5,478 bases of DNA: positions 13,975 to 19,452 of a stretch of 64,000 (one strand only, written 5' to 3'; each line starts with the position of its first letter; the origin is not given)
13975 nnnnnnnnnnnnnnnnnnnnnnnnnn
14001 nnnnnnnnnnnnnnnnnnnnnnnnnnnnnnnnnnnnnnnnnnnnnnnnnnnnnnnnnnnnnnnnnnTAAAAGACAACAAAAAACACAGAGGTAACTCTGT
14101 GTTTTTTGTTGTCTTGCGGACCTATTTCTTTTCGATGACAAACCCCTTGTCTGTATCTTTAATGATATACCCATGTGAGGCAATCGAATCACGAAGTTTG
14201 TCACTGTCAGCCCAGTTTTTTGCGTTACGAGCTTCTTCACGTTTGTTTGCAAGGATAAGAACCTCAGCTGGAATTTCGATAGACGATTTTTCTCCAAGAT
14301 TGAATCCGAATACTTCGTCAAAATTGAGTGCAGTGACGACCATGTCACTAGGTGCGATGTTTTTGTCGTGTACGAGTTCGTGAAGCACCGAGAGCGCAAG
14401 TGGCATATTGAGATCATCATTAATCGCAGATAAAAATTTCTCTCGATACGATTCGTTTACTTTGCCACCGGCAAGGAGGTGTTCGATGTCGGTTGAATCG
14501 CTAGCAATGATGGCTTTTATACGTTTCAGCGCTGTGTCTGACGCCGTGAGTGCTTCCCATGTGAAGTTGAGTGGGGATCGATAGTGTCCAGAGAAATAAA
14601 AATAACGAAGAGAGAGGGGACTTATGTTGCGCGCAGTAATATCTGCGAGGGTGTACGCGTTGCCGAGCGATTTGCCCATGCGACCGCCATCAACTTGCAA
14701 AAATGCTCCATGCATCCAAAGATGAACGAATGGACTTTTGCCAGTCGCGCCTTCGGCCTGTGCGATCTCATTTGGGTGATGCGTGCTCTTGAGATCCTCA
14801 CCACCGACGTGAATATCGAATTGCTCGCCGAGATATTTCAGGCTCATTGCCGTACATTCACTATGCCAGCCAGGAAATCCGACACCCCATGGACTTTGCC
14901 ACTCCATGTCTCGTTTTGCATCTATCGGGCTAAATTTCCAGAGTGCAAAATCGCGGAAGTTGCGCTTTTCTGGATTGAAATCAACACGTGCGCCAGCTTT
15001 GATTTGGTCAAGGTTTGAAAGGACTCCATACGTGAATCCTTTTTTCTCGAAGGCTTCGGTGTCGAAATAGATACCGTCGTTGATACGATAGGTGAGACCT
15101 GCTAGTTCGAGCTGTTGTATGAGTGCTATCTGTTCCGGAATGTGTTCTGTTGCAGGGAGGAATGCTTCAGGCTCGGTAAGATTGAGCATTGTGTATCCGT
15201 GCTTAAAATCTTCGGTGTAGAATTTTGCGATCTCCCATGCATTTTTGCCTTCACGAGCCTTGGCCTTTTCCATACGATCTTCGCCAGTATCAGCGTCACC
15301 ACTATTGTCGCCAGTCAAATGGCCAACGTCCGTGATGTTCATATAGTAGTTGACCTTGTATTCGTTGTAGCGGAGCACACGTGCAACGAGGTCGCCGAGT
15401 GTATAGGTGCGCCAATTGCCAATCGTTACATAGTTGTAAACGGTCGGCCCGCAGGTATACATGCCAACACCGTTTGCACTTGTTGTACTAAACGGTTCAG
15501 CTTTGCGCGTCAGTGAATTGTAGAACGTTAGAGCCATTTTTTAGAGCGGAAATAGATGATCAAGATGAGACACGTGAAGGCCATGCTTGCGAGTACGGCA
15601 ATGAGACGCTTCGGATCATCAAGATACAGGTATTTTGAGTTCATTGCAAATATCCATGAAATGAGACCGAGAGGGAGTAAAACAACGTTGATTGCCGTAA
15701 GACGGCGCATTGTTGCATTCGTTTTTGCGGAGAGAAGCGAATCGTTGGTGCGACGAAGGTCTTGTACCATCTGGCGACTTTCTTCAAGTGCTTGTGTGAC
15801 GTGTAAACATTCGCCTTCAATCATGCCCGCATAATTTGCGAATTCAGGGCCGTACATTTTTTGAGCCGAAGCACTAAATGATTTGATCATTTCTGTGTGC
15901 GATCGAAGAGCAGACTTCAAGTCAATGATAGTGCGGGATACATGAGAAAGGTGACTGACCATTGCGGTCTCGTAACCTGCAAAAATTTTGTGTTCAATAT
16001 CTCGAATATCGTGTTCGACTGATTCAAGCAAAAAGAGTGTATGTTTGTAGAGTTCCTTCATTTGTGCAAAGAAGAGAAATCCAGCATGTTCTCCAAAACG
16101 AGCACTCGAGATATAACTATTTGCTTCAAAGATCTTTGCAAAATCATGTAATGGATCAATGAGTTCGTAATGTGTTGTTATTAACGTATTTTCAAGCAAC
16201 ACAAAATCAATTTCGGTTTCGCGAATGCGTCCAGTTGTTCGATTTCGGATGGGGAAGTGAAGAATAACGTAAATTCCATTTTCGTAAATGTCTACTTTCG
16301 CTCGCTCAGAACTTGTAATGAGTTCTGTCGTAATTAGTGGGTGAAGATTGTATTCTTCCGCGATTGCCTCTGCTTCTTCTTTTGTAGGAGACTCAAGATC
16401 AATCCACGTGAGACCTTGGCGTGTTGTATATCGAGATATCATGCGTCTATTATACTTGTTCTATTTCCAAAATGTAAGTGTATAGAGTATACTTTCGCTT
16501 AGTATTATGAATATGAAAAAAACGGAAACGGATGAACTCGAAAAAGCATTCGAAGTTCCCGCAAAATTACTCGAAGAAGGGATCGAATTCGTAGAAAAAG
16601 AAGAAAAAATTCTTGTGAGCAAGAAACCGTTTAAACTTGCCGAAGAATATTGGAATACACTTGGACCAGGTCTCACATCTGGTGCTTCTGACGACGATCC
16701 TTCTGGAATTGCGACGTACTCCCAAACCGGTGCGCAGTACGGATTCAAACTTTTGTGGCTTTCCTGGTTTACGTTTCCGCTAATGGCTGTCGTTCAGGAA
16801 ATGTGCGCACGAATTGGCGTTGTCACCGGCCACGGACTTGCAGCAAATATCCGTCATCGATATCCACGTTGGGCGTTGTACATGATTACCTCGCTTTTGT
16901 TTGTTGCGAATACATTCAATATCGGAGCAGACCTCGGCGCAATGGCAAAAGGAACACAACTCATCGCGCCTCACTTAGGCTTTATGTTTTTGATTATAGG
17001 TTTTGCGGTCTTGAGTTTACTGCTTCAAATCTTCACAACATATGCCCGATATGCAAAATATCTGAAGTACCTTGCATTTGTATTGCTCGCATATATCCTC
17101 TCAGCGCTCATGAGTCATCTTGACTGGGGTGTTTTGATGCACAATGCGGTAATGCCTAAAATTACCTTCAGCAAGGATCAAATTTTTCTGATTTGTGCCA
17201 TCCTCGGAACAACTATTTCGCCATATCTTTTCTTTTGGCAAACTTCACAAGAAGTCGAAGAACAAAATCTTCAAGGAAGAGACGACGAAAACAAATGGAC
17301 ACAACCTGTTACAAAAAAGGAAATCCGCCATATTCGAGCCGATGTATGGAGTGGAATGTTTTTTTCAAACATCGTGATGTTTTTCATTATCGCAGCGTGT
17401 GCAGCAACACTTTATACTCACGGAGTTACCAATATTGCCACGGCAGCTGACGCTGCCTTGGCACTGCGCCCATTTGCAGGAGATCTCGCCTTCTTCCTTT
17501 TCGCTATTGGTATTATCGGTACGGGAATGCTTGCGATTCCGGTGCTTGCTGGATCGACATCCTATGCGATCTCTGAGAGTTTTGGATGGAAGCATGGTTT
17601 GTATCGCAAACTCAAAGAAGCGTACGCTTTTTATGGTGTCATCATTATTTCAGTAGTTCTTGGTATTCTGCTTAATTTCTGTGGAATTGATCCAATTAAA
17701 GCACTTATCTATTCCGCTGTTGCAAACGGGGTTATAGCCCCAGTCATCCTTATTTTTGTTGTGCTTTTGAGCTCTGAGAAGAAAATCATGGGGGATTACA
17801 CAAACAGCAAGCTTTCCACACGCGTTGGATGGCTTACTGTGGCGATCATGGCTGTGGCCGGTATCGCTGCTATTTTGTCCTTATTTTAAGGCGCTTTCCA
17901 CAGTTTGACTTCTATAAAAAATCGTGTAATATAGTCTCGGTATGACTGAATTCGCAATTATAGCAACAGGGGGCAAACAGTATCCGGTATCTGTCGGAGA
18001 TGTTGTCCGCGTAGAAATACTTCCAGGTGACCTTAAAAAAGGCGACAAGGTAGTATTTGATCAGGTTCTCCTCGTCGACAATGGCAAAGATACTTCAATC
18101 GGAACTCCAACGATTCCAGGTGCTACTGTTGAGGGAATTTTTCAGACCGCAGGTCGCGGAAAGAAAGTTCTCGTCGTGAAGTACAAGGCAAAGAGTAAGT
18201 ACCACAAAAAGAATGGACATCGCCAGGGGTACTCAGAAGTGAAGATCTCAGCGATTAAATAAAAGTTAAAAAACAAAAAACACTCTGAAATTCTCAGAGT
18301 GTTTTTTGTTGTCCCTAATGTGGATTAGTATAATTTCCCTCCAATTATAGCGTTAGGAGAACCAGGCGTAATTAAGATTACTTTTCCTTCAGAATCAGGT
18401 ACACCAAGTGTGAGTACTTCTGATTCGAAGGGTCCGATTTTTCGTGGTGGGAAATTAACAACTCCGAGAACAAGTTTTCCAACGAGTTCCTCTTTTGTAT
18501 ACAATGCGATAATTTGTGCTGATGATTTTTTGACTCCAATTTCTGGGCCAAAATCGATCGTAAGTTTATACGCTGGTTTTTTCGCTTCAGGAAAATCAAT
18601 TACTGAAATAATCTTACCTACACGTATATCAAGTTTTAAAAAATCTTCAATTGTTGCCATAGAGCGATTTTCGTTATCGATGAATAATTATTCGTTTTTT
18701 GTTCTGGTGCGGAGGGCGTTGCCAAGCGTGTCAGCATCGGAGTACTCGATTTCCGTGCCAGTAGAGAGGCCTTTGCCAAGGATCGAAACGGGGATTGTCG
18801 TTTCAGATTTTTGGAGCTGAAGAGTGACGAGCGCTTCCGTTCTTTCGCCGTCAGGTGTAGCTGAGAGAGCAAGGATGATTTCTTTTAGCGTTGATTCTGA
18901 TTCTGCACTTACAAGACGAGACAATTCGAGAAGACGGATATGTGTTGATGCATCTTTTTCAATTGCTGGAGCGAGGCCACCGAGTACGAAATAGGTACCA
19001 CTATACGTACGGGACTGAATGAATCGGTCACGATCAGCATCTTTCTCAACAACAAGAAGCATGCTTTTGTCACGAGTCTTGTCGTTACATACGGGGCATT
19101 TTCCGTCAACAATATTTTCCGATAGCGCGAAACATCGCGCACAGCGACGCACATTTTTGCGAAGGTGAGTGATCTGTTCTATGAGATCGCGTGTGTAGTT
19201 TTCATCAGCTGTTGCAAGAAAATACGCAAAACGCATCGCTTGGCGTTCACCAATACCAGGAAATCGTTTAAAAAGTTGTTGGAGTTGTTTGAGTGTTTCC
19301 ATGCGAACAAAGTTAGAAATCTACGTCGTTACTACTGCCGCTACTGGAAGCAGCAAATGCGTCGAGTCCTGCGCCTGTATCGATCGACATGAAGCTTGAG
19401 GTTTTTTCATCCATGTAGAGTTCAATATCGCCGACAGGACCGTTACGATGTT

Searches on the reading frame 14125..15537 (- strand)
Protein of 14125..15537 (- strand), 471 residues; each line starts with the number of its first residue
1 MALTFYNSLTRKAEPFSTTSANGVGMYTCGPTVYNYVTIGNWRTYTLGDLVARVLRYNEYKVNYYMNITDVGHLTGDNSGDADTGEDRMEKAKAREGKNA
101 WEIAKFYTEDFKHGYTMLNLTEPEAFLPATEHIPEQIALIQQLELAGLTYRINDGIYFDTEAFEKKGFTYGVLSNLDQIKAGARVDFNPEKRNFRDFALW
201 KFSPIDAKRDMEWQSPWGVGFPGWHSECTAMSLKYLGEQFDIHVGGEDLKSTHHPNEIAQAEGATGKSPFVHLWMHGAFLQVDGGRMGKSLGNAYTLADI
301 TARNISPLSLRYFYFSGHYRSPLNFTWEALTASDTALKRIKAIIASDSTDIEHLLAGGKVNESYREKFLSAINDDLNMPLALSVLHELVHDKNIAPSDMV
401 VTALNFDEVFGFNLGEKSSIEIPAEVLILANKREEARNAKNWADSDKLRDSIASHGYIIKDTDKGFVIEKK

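Call 39: search_protein_families(library=ncbifam, proteins=[window:14125-15537:-], max_evalue=1e-40)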
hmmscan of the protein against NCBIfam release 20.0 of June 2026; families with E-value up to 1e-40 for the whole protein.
window:14125-15537:- (471 aa): 4 families
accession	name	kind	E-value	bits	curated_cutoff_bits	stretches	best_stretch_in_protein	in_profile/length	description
NF011108.0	PRK14536.1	equivalog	1.6e-126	423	780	1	1-467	1-486/490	cysteine--tRNA ligase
TIGR00435.1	cysS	equivalog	1.7e-114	383.5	340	1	3-470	1-465/466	cysteine--tRNA ligase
NF011107.0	PRK14534.1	equivalog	1.5e-100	337.5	744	1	1-468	1-478/481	cysteine--tRNA ligase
TIGR03447.1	mycothiol_MshC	equivalog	1.2e-55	189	485.1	1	3-392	18-385/411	cysteine--1-D-myo-inosityl 2-amino-2-deoxy-alpha-D-glucopyranoside ligase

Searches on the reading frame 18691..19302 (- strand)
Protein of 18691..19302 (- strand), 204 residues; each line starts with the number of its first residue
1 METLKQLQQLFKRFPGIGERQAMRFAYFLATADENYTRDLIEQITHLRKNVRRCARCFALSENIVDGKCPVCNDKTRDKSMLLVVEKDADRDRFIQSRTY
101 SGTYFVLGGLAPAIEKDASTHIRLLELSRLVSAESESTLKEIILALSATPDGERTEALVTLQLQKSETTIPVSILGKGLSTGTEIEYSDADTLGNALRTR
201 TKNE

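Call 70: search_protein_families(library=pfam, proteins=[window:18691-19302:-], max_evalue=0.00001)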
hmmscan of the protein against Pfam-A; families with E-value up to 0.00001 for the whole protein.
window:18691-19302:- (204 aa): 2 families
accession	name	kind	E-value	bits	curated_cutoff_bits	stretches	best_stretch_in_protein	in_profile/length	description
PF13662.12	Toprim_4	-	1e-07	32.5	25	1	81-164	2-75/85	Toprim domain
PF21176.3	RecR_HhH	-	3.6e-06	27.1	27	1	5-46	2-43/45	RecR, helix-hairpin-helix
